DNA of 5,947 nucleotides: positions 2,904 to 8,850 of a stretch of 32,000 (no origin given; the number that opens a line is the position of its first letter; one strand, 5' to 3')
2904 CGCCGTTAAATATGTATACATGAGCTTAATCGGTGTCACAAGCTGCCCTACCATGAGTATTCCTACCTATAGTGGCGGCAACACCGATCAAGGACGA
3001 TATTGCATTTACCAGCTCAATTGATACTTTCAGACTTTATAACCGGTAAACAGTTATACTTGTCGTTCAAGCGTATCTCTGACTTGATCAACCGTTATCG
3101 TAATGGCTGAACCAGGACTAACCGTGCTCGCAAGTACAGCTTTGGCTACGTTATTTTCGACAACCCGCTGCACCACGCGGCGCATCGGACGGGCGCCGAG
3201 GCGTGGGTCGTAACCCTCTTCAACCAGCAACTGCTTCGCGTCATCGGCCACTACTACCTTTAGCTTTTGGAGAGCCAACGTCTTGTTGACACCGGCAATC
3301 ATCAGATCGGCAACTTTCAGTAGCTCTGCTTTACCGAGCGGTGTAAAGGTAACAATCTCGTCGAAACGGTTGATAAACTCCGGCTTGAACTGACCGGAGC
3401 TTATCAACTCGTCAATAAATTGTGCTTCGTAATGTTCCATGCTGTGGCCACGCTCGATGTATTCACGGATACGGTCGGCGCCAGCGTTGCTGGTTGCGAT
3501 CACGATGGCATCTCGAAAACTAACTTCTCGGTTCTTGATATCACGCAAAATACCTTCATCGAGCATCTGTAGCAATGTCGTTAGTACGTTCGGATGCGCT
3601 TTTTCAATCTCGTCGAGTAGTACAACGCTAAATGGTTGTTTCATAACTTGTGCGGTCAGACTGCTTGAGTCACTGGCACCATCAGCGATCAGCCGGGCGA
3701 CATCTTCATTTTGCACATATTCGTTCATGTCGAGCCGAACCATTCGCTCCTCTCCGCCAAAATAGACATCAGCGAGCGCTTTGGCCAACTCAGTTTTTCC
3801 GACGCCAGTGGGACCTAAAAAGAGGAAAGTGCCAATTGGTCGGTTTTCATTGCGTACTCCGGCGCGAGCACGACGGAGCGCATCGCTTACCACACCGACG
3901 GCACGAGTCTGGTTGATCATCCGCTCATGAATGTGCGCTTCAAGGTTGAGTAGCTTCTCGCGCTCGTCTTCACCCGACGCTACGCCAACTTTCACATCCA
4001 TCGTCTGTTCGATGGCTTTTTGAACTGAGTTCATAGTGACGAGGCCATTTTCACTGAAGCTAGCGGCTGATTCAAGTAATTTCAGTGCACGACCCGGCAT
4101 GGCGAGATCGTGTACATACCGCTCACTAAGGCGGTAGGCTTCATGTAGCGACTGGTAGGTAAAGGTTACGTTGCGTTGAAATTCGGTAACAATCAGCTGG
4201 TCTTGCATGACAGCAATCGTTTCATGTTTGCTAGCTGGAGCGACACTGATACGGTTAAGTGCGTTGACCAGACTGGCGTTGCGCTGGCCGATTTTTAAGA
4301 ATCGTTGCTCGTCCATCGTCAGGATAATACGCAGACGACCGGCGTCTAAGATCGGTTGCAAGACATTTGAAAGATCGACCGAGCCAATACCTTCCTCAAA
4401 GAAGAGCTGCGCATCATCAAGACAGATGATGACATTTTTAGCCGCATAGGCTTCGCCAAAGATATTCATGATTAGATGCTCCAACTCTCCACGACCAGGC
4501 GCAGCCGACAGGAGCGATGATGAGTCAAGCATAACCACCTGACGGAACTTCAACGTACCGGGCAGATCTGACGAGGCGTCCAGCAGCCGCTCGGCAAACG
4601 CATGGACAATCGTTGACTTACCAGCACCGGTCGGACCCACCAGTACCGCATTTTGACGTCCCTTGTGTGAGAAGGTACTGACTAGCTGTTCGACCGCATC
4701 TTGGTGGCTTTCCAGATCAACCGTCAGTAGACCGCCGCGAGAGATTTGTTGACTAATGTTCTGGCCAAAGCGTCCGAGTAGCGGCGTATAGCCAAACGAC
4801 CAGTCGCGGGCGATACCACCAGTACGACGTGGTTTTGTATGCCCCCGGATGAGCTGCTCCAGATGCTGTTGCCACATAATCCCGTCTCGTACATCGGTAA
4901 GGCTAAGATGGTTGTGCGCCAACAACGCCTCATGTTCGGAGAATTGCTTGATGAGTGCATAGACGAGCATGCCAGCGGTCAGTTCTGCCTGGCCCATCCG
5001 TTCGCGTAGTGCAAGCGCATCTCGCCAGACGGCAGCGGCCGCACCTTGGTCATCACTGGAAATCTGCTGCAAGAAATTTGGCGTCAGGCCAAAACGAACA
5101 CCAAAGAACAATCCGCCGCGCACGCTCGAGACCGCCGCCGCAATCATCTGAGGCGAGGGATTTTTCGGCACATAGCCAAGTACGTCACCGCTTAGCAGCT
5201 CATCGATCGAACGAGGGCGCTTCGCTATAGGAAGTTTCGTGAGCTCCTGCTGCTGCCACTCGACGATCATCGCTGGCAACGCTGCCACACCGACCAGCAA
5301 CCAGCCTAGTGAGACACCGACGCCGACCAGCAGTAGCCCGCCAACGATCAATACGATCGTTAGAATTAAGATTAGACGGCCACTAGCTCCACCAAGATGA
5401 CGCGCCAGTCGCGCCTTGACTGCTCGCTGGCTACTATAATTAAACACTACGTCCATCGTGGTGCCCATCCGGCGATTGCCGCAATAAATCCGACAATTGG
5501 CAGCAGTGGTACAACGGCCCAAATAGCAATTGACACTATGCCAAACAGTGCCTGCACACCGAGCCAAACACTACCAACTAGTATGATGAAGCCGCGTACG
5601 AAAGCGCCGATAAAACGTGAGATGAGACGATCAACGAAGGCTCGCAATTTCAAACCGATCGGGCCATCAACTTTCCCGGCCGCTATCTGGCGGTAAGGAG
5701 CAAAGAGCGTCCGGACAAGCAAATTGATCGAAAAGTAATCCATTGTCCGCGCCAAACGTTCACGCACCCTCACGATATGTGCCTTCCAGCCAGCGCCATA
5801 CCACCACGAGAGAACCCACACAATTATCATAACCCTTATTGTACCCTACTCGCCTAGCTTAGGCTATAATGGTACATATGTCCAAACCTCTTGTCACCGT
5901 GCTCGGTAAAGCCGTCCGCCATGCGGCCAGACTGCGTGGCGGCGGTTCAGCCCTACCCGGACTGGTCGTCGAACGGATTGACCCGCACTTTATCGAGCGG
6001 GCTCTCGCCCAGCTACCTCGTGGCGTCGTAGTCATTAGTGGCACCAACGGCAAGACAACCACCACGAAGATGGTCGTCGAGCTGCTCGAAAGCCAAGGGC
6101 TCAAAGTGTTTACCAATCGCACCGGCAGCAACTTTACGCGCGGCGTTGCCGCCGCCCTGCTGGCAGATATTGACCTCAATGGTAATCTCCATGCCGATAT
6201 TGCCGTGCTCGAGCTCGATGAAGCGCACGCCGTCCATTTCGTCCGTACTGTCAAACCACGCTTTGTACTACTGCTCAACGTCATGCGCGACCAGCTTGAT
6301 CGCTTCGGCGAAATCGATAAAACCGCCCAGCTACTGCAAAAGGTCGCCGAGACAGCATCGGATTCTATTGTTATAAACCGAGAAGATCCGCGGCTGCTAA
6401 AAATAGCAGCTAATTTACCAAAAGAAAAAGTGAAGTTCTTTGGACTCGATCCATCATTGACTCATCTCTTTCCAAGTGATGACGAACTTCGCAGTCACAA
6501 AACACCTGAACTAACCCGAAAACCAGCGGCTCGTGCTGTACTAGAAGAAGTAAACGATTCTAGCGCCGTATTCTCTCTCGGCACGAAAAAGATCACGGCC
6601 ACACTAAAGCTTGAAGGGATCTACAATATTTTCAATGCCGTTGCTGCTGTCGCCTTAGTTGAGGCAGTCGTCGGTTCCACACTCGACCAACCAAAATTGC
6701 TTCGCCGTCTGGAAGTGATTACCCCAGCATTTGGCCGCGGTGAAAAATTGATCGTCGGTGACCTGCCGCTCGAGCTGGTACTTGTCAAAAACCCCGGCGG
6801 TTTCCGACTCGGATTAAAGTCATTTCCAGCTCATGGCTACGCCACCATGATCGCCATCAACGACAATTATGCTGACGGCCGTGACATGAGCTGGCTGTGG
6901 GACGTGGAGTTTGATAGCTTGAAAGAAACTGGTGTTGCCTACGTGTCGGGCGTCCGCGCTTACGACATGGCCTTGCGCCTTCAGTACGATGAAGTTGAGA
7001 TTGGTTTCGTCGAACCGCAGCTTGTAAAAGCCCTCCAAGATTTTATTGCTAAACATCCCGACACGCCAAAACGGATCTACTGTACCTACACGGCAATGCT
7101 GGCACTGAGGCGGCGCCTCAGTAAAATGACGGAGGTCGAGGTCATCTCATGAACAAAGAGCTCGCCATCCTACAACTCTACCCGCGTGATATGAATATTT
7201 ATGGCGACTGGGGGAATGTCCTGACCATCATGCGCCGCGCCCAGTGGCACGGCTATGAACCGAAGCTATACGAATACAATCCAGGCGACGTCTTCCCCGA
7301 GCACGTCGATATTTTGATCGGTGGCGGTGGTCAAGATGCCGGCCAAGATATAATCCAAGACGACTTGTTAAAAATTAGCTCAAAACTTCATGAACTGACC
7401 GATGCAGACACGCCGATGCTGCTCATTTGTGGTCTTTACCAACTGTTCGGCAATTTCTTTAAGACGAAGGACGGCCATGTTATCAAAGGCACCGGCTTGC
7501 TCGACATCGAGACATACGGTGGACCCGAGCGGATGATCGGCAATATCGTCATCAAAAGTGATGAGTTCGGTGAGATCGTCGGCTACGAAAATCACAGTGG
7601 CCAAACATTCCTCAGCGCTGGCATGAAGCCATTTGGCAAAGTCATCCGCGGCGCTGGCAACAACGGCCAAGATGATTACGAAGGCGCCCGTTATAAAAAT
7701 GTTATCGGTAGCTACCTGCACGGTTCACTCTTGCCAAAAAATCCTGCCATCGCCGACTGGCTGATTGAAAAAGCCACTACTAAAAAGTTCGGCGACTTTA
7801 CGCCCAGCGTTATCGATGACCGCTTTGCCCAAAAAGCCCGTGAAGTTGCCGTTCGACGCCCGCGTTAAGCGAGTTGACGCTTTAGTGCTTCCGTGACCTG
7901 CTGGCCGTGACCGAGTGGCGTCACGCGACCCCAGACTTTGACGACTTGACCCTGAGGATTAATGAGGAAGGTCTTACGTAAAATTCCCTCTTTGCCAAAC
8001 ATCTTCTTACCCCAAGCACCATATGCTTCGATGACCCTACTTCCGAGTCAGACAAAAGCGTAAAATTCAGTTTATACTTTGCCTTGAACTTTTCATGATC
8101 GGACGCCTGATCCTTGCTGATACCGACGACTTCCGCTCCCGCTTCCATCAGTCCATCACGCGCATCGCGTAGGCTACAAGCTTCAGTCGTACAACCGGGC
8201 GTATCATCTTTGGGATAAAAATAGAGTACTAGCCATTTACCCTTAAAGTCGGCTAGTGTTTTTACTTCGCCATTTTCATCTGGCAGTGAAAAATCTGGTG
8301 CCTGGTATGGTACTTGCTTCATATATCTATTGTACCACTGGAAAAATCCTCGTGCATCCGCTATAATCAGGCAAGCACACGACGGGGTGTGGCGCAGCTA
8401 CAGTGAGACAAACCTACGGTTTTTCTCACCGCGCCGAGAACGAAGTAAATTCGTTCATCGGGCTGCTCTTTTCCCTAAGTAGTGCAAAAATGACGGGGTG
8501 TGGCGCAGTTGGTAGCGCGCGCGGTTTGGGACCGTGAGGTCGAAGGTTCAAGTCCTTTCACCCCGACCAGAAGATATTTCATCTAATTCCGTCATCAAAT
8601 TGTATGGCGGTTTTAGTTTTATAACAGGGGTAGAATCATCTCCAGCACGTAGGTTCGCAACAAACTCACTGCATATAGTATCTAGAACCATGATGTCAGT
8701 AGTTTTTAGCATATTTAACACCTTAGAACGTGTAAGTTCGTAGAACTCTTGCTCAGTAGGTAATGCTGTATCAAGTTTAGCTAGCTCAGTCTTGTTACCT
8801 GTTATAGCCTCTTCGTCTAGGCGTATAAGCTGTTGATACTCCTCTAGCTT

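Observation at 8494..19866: Integrative island at tRNA-Pro with predicted attL/attR core CCGACCA; excision would restore tRNA plus terminator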

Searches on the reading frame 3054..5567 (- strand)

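Call 9: search_protein_families(library=pfam, proteins=[window:3054-5567:-], max_evalue=0.01)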
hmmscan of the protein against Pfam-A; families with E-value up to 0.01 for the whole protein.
window:3054-5567:- (837 aa): 40 families (the best 25 are shown)
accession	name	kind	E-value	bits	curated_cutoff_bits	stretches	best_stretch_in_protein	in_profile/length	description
PF07724.20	AAA_2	-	2.2e-45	155.1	27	1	576-738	1-166/166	AAA domain (Cdc48 subfamily)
PF10431.15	ClpB_D2-small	-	1.5e-20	73.4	21.9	1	744-824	1-81/81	C-terminal, D2-small domain, of ClpB protein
PF00004.35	AAA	-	2.2e-18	67.4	21.2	2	582-711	2-124/131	ATPase family associated with various cellular activities (AAA)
PF07728.20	AAA_5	-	1.2e-15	58.2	22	1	581-696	2-124/139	AAA domain (dynein-related subfamily)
PF13401.12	AAA_22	-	1.8e-09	38.4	27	1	302-419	3-123/130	AAA domain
PF13173.12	AAA_14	-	1.9e-09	38.1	27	1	305-449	3-127/129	AAA domain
PF13191.12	AAA_16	-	3.9e-08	34.4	32.6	1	290-331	10-51/167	AAA ATPase domain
PF20030.5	bpMoxR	-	7.8e-07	28.8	27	1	582-694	35-145/205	MoxR domain in the MoxR-vWA-beta-propeller ternary systems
PF00158.32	Sigma54_activat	-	1.2e-06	28.8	20.2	1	579-695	23-143/168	Sigma-54 interaction domain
PF00005.33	ABC_tran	-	1.7e-06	29.1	25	0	302-330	9-37/137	ABC transporter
PF13555.12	AAA_29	-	2.2e-06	27.8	27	1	299-326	19-44/61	P-loop containing region of AAA domain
PF01695.23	IstB_IS21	-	3.7e-06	27.1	24.1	0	289-326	77-114/238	IstB-like ATP binding protein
PF25199.1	nSTAND_NTPase5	-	5.7e-06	26.7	34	1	284-392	21-111/145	Novel STAND NTPase 5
PF12775.13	AAA_7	-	6.3e-06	26.3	25.8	0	301-343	30-71/181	P-loop containing dynein motor region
PF01637.24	ATPase_2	-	6.5e-06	26.6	33.2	0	292-453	8-151/225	ATPase domain predominantly from Archaea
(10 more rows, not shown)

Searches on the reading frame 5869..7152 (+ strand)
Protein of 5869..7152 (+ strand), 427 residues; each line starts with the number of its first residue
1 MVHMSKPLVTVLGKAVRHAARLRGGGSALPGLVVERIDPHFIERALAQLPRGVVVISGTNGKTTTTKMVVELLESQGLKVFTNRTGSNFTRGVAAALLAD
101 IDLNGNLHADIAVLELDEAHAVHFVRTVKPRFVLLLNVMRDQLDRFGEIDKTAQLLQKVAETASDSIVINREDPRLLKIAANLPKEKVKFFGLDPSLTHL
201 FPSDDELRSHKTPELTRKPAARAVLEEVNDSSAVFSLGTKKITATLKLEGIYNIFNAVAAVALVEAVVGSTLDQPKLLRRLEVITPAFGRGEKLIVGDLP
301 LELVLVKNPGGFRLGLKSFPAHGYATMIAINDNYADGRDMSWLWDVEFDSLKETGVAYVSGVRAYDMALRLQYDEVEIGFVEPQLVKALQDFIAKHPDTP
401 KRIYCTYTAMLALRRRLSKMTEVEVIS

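Call 9: search_protein_families(library=pfam, proteins=[window:5869-7152:+], max_evalue=0.01)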
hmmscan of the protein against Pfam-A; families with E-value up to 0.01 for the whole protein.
window:5869-7152:+ (427 aa): 2 families
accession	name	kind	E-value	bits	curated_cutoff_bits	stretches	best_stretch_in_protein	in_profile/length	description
PF08353.15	MurT_C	-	2.7e-25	89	25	1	305-410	1-110/110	MurT ligase C-terminal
PF08245.18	Mur_ligase_M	-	2e-19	70.8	24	1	56-263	1-199/200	Mur ligase middle domain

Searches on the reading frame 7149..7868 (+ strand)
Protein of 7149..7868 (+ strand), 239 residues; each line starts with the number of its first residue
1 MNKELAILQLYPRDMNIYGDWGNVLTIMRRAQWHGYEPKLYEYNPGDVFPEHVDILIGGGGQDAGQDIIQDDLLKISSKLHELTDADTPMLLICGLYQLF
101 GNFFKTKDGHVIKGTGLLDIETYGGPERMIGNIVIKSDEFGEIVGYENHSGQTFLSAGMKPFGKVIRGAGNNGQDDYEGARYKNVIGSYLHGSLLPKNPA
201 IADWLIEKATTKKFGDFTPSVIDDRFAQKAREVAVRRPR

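Call 9: search_protein_families(library=pfam, proteins=[window:7149-7868:+], max_evalue=0.01)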
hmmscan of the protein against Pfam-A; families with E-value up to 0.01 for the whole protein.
window:7149-7868:+ (239 aa): 1 family
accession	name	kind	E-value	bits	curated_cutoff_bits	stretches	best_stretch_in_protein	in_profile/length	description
PF07685.20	GATase_3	-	4.1e-34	118.4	27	1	8-198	3-195/196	CobB/CobQ-like glutamine amidotransferase domain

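Call 18: find_related_loci(query=window:7149-7868:+, collection=genome_contigs, flank=10000)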
Query window:7149-7868:+ (239 aa) in genome_contigs; peptide patterns used: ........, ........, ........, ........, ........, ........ (x = any residue, [..] = any of these).
600 stretches matched a pattern (row limit reached: there are more); 505 encode a relative of the query (tblastn E <= 1e-3); the best 80 are kept; 80 distinct loci.
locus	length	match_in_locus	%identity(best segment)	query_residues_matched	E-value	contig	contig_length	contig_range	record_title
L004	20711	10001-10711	75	3-239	3e-124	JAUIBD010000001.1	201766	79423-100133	MAG: bacterium isolate 6_bin.24 NODE_127_length_201766_cov_1.862447, whole genome shotgun sequence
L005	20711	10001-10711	71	3-239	4e-121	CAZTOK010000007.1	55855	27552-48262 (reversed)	MAG TPA_asm: uncultured Candidatus Saccharibacteria bacterium isolate SRP200132_co1_475 genome assembly, contig: NODE_87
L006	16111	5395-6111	77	1-239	2e-119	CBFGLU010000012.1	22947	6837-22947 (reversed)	MAG TPA_asm: uncultured bacterium isolate SRR28044139_metabat2_20 genome assembly, contig: ERZ27254127.152, whole genome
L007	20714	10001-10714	72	2-239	1e-119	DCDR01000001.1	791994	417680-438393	MAG TPA_asm: Candidatus Saccharibacteria bacterium UBA1050 UBA1050_contig_1, whole genome shotgun sequence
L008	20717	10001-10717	78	1-239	1e-118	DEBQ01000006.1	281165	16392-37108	MAG TPA_asm: Candidatus Saccharibacteria bacterium UBA2952 UBA2952_contig_2, whole genome shotgun sequence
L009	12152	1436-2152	70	1-239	2e-118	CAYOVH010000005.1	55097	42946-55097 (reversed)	MAG TPA_asm: uncultured Candidatus Saccharibacteria bacterium isolate SRP344714_co1_253 genome assembly, contig: NODE_12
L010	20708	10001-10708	72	1-236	1e-117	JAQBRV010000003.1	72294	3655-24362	MAG: Candidatus Saccharibacteria bacterium isolate RYN_410 scaffold_3173976, whole genome shotgun sequence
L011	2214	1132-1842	75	3-239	2e-124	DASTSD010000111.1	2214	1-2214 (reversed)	MAG TPA_asm: Candidatus Saccharimonadales bacterium isolate SMAG_U2271 k141_1882455, whole genome shotgun sequence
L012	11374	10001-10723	74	1-239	8e-118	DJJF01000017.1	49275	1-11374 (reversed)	MAG TPA_asm: Candidatus Saccharibacteria bacterium UBA6575 UBA6575_contig_477, whole genome shotgun sequence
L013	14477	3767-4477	75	3-239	5e-117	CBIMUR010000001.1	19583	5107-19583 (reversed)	MAG TPA_asm: uncultured bacterium isolate SRR16817064_concoct_5 genome assembly, contig: ERZ27394172.1065, whole genome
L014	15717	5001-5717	74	1-239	4e-115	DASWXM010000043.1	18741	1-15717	MAG TPA_asm: Candidatus Saccharimonadales bacterium isolate SMAG_U3685 k141_98493, whole genome shotgun sequence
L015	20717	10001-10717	75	1-239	6e-115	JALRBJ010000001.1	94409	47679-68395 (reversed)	MAG: Candidatus Saccharimonadia bacterium isolate HM.28 NODE_1_length_94409_cov_4.907656, whole genome shotgun sequence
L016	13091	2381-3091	70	3-239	9e-115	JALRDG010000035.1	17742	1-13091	MAG: Candidatus Saccharimonadia bacterium isolate JJ.33 JJ_1485003, whole genome shotgun sequence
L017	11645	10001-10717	70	1-239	1e-114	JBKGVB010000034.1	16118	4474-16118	MAG: Candidatus Saccharimonadales bacterium isolate SHSU_advanced.final.171 k67_6904866, whole genome shotgun sequence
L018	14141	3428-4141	72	2-239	1e-114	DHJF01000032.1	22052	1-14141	MAG TPA_asm: Candidatus Saccharibacteria bacterium UBA4727 UBA4727_contig_2210, whole genome shotgun sequence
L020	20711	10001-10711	68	3-239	2e-113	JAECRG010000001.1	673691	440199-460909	MAG: Candidatus Saccharibacteria bacterium isolate AER2_9 diesel_EC_AER2_2_length_673691_cov_17_320978, whole genome sho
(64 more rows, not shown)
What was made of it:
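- On Self-splitting ('suicidal') integrase: The host is Saccharibacteria (call 18).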

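Call 37: search_protein_families(library=pfam, proteins=[L020:14824-16830:-], max_evalue=0.001)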
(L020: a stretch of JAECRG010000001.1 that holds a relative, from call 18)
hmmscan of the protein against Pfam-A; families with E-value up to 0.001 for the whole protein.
L020:14824-16830:- (668 aa): 5 families
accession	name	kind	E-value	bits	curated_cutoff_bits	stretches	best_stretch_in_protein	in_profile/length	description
PF13175.12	AAA_15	-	1.5e-19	71.3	32.1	1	35-421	1-373/374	AAA ATPase domain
PF13304.12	AAA_21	-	6.8e-15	56.3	27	1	293-423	177-304/304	AAA domain, putative AbiEii toxin, Type IV TA system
PF20469.4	OLD-like_TOPRIM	-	6.6e-06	27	23.2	1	470-531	1-67/67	Overcoming lysogenization defect protein-like, TOPRIM domain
PF02463.25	SMC_N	-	6.8e-06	26.1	40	1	37-431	2-209/220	RecF/RecN/SMC N terminal domain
PF11398.14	DUF2813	-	0.00089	19.2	21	0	35-119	1-85/372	Protein of unknown function (DUF2813)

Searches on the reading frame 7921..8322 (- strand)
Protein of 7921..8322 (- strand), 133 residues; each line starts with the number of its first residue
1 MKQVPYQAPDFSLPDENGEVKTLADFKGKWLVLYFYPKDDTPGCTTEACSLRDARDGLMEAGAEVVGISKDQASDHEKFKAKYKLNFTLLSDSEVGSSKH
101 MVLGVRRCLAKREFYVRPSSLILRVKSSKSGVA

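Call 8: search_protein_families(library=pfam, proteins=[window:7921-8322:-], max_evalue=0.01)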
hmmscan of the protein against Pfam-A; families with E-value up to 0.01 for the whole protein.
window:7921-8322:- (133 aa): 3 families
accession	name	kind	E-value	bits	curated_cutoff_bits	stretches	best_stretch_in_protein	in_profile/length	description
PF00578.27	AhpC-TSA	-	1.5e-31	109.3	26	1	7-115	4-113/124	AhpC/TSA family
PF08534.16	Redoxin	-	4.1e-16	59.5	26.6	1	7-96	5-97/148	Redoxin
PF02630.20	SCO1-SenC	-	0.00061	20.2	22.8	1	9-75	2-70/134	SCO1/SenC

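Call 11: find_encoding_contigs(protein=window:7921-8322:-, flank=10000, max_places=10)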
Protein window:7921-8322:- (133 aa): 3 contigs read that carry it; 1 place shown.
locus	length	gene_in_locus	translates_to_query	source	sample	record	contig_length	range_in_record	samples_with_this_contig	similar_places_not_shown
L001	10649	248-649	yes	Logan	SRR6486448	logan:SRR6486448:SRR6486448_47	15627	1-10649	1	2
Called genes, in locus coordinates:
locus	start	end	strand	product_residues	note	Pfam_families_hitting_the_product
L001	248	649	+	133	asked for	PF00578:AhpC-TSA, PF08534:Redoxin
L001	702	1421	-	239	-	PF07685:GATase_3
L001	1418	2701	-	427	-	PF08245:Mur_ligase_M, PF08353:MurT_C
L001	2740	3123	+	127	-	-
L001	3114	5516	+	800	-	PF01695:IstB_IS21 (faint), PF13191:AAA_16 (faint), PF12775:AAA_7 (faint), PF00004:AAA (weak), PF00004:AAA, PF07724:AAA_2, PF07728:AAA_5, PF10431:ClpB_D2-small, +11 more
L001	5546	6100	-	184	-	PF07963:N_methyl (weak)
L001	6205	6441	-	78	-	-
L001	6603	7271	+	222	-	PF00027:cNMP_binding, PF13545:HTH_Crp_2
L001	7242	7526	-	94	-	-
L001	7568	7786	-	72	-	PF09851:SHOCT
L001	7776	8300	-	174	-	PF12840:HTH_20, PF01022:HTH_5, PF04945:YHS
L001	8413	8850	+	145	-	-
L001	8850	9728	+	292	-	-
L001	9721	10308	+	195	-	PF00578:AhpC-TSA, PF08534:Redoxin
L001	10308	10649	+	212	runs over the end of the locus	-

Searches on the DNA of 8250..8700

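Call 54: search_rna_families(source=window, start=8250, end=8700, threshold=evalue, max_evalue=1)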
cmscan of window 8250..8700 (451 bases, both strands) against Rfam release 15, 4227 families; matches with E-value up to 1: 1.
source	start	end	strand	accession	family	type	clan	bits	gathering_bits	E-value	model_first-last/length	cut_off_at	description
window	8494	8566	+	RF00005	tRNA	Gene; tRNA;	CL00001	66.5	29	2e-14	1-71/71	no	tRNA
